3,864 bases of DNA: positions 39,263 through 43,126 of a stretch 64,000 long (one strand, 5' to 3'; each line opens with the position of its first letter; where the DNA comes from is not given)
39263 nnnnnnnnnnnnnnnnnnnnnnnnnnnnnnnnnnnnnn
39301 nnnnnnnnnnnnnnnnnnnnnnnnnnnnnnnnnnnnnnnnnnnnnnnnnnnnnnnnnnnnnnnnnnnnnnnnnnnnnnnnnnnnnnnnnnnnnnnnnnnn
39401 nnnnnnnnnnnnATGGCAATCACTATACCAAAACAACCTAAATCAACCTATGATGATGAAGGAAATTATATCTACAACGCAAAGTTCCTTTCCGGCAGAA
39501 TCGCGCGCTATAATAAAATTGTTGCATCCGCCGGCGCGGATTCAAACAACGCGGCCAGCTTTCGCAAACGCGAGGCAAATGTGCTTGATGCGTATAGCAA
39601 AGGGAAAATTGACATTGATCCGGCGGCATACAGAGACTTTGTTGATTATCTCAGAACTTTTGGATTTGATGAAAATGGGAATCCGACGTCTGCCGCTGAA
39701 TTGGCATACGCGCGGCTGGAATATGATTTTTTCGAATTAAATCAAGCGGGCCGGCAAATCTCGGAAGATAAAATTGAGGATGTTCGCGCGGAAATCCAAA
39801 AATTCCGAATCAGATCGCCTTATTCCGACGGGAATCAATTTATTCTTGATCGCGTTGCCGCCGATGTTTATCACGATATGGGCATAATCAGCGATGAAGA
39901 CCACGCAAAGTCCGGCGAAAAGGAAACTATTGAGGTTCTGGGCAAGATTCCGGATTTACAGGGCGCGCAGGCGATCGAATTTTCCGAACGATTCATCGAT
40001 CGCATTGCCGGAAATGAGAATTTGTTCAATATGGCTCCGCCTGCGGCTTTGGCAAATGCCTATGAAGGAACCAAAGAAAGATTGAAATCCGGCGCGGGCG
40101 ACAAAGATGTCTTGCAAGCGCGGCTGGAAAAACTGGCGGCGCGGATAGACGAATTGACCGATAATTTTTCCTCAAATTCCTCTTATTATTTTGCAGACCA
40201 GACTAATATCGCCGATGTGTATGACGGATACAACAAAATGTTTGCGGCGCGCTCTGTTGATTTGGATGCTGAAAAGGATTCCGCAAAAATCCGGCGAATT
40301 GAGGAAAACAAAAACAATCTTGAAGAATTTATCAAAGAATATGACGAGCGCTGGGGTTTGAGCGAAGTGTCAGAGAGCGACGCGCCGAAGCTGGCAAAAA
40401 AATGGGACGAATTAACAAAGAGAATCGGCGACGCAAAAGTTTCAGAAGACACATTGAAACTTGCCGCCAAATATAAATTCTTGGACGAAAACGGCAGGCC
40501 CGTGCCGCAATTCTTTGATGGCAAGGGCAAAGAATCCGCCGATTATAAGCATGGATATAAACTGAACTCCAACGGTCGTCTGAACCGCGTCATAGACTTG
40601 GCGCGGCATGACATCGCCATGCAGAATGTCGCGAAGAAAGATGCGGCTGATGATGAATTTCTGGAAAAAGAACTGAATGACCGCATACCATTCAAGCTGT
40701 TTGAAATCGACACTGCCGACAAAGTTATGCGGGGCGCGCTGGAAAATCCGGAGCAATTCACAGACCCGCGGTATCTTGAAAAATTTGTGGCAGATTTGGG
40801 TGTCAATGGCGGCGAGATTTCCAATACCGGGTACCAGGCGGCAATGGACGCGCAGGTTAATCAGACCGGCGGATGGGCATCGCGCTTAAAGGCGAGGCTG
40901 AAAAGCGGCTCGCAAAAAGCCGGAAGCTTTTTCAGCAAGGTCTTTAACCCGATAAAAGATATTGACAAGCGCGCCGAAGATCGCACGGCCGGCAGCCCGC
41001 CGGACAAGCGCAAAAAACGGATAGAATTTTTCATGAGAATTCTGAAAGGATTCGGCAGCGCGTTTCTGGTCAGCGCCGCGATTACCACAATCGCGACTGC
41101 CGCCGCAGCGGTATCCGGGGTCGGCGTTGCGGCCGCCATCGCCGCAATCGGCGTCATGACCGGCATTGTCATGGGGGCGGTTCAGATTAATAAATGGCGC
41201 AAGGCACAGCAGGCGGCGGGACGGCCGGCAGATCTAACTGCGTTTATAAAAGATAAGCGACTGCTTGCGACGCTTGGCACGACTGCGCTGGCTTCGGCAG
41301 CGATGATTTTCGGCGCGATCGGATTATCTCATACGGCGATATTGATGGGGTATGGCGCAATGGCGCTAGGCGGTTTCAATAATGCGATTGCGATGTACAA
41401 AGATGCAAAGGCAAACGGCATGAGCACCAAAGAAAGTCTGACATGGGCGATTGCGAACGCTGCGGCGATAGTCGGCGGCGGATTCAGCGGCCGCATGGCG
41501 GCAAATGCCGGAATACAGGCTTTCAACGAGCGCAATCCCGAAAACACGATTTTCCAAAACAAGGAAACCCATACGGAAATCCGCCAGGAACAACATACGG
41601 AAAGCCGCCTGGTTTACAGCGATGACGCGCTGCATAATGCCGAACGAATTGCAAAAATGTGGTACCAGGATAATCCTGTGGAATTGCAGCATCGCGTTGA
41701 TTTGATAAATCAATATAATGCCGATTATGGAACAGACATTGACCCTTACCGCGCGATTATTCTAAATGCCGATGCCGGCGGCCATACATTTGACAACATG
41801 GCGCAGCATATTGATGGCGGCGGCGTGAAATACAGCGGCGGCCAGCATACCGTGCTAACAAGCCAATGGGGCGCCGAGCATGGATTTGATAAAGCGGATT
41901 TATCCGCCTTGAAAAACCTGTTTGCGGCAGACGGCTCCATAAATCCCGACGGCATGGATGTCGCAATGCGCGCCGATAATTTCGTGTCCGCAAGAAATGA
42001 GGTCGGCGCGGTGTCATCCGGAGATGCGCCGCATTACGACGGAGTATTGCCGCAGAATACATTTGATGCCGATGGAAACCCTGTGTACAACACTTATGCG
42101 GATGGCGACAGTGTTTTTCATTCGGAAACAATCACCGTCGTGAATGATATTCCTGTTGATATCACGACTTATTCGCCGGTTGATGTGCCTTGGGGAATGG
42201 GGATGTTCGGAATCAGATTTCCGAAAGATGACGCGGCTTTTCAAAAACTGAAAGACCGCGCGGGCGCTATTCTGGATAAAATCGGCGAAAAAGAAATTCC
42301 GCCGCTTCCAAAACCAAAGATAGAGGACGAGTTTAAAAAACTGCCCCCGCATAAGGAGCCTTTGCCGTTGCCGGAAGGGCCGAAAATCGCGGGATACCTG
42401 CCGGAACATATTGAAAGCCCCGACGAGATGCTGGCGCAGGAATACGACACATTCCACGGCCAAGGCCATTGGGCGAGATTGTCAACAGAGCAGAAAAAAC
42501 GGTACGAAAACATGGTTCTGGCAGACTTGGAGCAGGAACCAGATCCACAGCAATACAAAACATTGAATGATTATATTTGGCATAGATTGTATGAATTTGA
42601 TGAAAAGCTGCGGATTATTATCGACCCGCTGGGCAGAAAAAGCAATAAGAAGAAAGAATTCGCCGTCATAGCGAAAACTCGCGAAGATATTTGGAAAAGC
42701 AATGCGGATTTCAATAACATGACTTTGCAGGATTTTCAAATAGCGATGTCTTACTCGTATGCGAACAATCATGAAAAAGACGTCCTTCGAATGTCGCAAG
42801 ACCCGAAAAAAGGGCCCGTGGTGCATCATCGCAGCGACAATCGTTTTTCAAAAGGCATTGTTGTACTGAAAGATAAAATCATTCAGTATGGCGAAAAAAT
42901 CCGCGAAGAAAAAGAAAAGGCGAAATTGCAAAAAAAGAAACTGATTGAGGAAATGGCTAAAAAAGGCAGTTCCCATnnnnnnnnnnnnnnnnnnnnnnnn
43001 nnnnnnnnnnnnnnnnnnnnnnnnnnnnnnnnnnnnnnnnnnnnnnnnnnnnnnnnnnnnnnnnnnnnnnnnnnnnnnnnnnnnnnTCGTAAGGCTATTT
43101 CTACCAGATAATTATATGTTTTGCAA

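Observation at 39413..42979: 1188-aa orphan protein with glycine-zipper transmembrane hairpins: candidate pore-forming or membrane-inserting toxin or effector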

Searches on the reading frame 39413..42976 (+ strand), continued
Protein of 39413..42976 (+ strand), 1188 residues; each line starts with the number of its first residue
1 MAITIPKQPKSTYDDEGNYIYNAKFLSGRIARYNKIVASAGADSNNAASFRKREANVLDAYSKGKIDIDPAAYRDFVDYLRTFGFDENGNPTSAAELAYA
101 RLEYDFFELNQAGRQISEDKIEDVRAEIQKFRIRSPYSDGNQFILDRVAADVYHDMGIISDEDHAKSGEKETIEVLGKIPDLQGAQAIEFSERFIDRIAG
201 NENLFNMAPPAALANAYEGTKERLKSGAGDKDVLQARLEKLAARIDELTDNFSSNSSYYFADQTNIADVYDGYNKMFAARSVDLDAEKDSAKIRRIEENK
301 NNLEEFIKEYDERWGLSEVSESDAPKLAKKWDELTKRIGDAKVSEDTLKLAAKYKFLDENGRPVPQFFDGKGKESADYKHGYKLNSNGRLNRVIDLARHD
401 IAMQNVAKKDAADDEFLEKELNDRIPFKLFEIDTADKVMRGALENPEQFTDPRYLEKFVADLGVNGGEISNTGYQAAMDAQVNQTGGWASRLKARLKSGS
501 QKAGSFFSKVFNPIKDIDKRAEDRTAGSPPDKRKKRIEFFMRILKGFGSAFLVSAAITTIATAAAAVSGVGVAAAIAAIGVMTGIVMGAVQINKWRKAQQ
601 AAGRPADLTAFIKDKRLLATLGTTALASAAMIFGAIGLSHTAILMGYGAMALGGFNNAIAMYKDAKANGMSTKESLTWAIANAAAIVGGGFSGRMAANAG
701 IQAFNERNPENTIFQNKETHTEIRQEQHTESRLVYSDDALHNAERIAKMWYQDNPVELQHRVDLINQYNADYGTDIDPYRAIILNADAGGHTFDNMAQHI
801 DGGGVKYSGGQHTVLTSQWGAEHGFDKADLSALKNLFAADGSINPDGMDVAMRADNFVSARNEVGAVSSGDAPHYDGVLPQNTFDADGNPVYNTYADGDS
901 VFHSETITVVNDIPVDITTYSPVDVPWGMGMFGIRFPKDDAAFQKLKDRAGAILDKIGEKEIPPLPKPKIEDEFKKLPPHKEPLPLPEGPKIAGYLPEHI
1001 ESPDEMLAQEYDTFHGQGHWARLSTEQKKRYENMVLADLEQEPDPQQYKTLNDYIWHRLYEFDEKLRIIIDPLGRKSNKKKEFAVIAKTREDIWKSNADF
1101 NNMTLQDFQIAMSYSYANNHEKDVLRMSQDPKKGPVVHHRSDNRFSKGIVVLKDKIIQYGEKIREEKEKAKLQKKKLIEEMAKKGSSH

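Call 63: find_homologous_proteins(query=A1, max_evalue=0.001)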
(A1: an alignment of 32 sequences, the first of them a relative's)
Query A1 (32 sequences) (1188 aa, profile of the alignment): 49 proteins with E <= 0.001 among 8000 candidates.
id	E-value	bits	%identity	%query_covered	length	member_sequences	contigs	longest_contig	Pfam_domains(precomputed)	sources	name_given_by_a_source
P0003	0.0e+0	1714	57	90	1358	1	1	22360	-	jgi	jgi:hypothetical protein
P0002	0.0e+0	1684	59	89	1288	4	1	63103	-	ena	-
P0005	0.0e+0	1668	57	83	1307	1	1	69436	-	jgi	-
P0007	0.0e+0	1611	61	70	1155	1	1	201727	-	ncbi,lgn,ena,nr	ncbi:hypothetical protein HDR61_01930 [bacterium]|nr:hypothetical protein [bacterium]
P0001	0.0e+0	1571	100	100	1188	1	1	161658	-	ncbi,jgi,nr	ncbi:MAG: hypothetical protein LBD50_01380 [Rickettsiales bacterium]|jgi:hypothetical protein|nr:hyp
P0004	0.0e+0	1539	52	95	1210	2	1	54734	-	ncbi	-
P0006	0.0e+0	1524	51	95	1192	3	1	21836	-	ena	-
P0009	0.0e+0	1466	55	70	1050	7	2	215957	-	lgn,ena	-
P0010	0.0e+0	1453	50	81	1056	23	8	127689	-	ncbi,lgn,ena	-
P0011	0.0e+0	1448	55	70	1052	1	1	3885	-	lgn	-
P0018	0.0e+0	1427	53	74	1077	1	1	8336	-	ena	-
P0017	0.0e+0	1410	54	70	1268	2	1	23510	-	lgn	-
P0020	0.0e+0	1393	48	74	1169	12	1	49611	-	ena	-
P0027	0.0e+0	1389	44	72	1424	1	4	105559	-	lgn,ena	-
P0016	0.0e+0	1379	55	70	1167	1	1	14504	-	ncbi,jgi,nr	ncbi:MAG: hypothetical protein LBL21_02315 [Rickettsiales bacterium]|jgi:hypothetical protein|nr:hyp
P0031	0.0e+0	1289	41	71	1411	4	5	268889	-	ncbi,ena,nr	ncbi:MAG: hypothetical protein J5620_00965 [Alphaproteobacteria bacterium]|nr:hypothetical protein [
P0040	0.0e+0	1288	34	77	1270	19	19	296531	-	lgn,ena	-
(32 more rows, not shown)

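Call 76: find_encoding_contigs(protein=P0163, flank=8000, max_places=2)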
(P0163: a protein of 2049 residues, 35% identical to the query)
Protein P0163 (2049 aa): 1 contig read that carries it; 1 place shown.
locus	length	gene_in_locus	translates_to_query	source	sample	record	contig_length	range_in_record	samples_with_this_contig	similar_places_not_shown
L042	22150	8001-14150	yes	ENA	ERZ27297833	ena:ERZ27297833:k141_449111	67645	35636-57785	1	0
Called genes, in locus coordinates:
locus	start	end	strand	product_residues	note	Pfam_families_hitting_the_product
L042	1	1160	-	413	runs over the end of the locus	PF00871:Acetate_kinase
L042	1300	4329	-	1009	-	-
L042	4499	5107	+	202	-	-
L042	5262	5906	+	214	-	PF00186:DHFR_1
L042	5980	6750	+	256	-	-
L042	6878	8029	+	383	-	-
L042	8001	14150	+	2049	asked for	PF00023:Ank, PF12796:Ank_2, PF13606:Ank_3 (faint), PF13637:Ank_4, PF13857:Ank_5, PF00023:Ank (weak), PF12796:Ank_2 (weak), PF13637:Ank_4 (weak)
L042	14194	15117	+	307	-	PF01699:Na_Ca_ex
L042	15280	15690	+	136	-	PF07486:Hydrolase_2 (weak)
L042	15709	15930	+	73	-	-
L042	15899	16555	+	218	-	PF05396:Phage_T7_Capsid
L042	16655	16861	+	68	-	-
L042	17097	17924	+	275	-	PF19821:Phage_capsid_2, PF25209:Phage_capsid_4 (faint)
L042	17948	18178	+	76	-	-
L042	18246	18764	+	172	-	-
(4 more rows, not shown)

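Call 83: find_homologous_proteins(query=L001:3-434:-, max_evalue=0.00001)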
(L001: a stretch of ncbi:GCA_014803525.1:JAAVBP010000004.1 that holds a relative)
Query L001:3-434:- (144 aa): 18 proteins with E <= 0.00001 among 31 candidates.
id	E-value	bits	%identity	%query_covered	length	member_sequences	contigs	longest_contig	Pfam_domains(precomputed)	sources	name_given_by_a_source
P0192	1.1e-75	270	83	100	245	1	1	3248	PF27097.1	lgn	-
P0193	2.2e-59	217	66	100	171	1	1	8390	PF27097.1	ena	-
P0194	5.6e-58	213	66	99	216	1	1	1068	PF27097.1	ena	-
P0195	8.6e-58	212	69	94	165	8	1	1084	PF27097.1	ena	-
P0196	3.1e-57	210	65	100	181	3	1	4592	PF27097.1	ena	-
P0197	5.2e-57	210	65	100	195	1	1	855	PF27097.1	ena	-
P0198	6.8e-57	209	65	100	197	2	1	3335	PF27097.1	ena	-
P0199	4.0e-56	207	63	100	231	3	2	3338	PF27097.1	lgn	-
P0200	2.0e-55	205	62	99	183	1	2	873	PF27097.1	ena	-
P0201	5.6e-54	200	60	98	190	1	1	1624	PF27097.1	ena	-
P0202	1.3e-52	195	65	94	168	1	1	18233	PF27097.1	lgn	-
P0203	1.8e-52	195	59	100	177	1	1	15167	PF27097.1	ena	-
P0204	1.9e-52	195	65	93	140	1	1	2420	PF27097.1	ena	-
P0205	4.0e-50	187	64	91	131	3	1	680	-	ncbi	-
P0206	8.7e-47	177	53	100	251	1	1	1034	PF27097.1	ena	-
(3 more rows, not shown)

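Call 87: search_protein_families(library=pfam, proteins=[L031:9195-9542:-, L031:9589-11202:+, L031:11207-11827:-, L031:11831-14248:-, L012:3597-4166:-, L012:4176-4526:-, L012:4678-5295:-, L012:5300-7714:-, L012:8522-9202:-], max_evalue=0.001)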
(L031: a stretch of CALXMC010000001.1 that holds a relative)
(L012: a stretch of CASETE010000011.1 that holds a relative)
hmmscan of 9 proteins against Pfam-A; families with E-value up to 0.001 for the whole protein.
L031:9195-9542:- (115 aa): 1 family
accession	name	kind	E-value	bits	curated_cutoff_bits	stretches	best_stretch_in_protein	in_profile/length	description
PF12702.13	Lipocalin_3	-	1e-32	112.6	20.2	1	20-110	3-93/94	Lipocalin-like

L031:9589-11202:+ (537 aa): 18 families
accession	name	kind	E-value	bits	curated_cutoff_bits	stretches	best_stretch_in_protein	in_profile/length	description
PF00005.33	ABC_tran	-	3.9e-55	186.6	25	2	345-472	2-137/137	ABC transporter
PF13304.12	AAA_21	-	9.8e-18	65.7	27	1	441-504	235-304/304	AAA domain, putative AbiEii toxin, Type IV TA system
PF02463.25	SMC_N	-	1.4e-13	51.3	40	1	109-226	95-211/220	RecF/RecN/SMC N terminal domain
PF12848.13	ABC_tran_Xtn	-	4e-09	36.9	25.9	1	231-299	6-70/85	ABC transporter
PF13401.12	AAA_22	-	1.6e-07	32.1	27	0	358-406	9-33/130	AAA domain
PF13555.12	AAA_29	-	1.8e-07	31.3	27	0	354-371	23-39/61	P-loop containing region of AAA domain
PF13191.12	AAA_16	-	7e-06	27.1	32.6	0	355-391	25-62/167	AAA ATPase domain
PF13476.12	AAA_23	-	7.5e-06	27.1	27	0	357-374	22-39/201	AAA domain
PF01926.29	MMR_HSR1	-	9.3e-06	26.2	21.9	0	28-82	1-52/113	50S ribosome-binding GTPase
PF06414.18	Zeta_toxin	-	1.8e-05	24.7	22.3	0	358-392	20-54/199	Zeta toxin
PF13173.12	AAA_14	-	4.7e-05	23.8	27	0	358-401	6-49/129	AAA domain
PF00004.35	AAA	-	0.00013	22.9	21.2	0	358-379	2-23/131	ATPase family associated with various cellular activities (AAA)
PF19263.5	DUF5906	-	0.00021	22.4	27.6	0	359-387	1-30/114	Family of unknown function (DUF5906)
PF03193.22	RsgA_GTPase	-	0.00025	21.4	30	0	348-385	101-137/174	RsgA GTPase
PF13479.12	AAA_24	-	0.00027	21.3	27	0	356-374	4-22/195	AAA domain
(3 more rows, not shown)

L031:11207-11827:- (206 aa): 0 families

L031:11831-14248:- (805 aa): 1 family
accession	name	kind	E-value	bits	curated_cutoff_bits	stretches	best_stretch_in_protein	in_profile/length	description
PF03135.19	CagE_TrbE_VirB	-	8e-12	46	21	1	194-384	14-202/204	CagE, TrbE, VirB family, component of type IV transporter system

L012:3597-4166:- (189 aa): 1 family
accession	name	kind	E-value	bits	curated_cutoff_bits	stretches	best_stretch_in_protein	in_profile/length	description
PF03167.25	UDG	-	1.3e-20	74.4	24.3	1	36-170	5-122/141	Uracil DNA glycosylase superfamily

L012:4176-4526:- (116 aa): 1 family
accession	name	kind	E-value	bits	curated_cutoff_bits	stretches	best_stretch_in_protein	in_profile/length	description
PF12702.13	Lipocalin_3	-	9.5e-33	112.7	20.2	1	22-111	4-93/94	Lipocalin-like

L012:4678-5295:- (205 aa): 0 families

L012:5300-7714:- (804 aa): 2 families
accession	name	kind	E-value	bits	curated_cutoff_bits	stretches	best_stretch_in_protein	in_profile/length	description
PF03135.19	CagE_TrbE_VirB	-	2.1e-14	54.4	21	1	198-380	18-198/204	CagE, TrbE, VirB family, component of type IV transporter system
PF11130.14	TraC_F_IV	-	0.00013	21.6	28.1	1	262-378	249-372/375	TraC protein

L012:8522-9202:- (226 aa): 1 family
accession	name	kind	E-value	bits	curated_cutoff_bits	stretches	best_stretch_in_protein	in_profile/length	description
PF01458.23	SUFBD_core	-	3.1e-12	46.9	27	1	86-219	98-232/232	SUF system FeS cluster assembly, SufBD core domain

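Call 88: search_dna_similar(query=window:39413-42976:+, collection=plasmids, mode=protein, max_evalue=0.001, max_rows=10)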
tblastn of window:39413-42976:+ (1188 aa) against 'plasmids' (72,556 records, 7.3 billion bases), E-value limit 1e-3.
No match.

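Call 89: search_dna_similar(query=window:39413-42976:+, collection=phages, mode=protein, max_evalue=0.001, max_rows=10)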
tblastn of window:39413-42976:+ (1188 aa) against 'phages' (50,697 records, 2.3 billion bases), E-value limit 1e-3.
No match.

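Call 90: find_related_loci(query=A2, collection=viral_contigs, flank=5000)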
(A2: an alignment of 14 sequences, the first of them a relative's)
Query A2 (1188 aa) in viral_contigs; peptide patterns used: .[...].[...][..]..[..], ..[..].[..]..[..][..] (x = any residue, [..] = any of these).
214 stretches matched a pattern, but none encodes a relative of the query by tblastn (E <= 1e-3).

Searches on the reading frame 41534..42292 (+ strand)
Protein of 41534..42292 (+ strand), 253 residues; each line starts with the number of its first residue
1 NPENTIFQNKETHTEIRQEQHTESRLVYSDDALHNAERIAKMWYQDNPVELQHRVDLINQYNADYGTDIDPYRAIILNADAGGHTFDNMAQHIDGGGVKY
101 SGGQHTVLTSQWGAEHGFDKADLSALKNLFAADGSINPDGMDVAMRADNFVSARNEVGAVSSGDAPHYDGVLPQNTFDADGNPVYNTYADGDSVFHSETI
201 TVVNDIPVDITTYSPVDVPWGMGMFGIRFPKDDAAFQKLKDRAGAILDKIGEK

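Call 53: predict_structure(alignment_id=A3)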
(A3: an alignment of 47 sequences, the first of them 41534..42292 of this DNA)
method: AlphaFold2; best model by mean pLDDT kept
length: 253 residues; sequences in the alignment: 47
mean_pLDDT: 85.3   pTM: 0.71
mean pLDDT of the five models: 85.3, 84.3, 83.1, 82.9, 78.9
residues with pLDDT >= 90: 165; 70-90: 45; 50-70: 24; < 50: 19
segments of 3 or more residues with pLDDT < 50: 222-231, 251-253
pLDDT, mean of each block of 10 residues (from residue 1): 64 90 93 96 97 98 97 98 93 87 93 95 98 96 97 92 85 89 90 91 90 70 43 52 50 41
secondary structure, 60 per line:
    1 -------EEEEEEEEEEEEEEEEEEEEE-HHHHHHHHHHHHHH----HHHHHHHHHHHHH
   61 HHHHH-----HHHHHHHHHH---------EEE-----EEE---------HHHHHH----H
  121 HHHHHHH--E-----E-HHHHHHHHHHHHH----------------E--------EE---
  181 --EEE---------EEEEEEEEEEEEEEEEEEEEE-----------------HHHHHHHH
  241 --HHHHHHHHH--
elements in order: E8-28 H30-43 H48-65 H71-80 E90-92 E98-100 H110-115 H120-127 H138-150 E183-185 E195-215 H233-240 H243-251
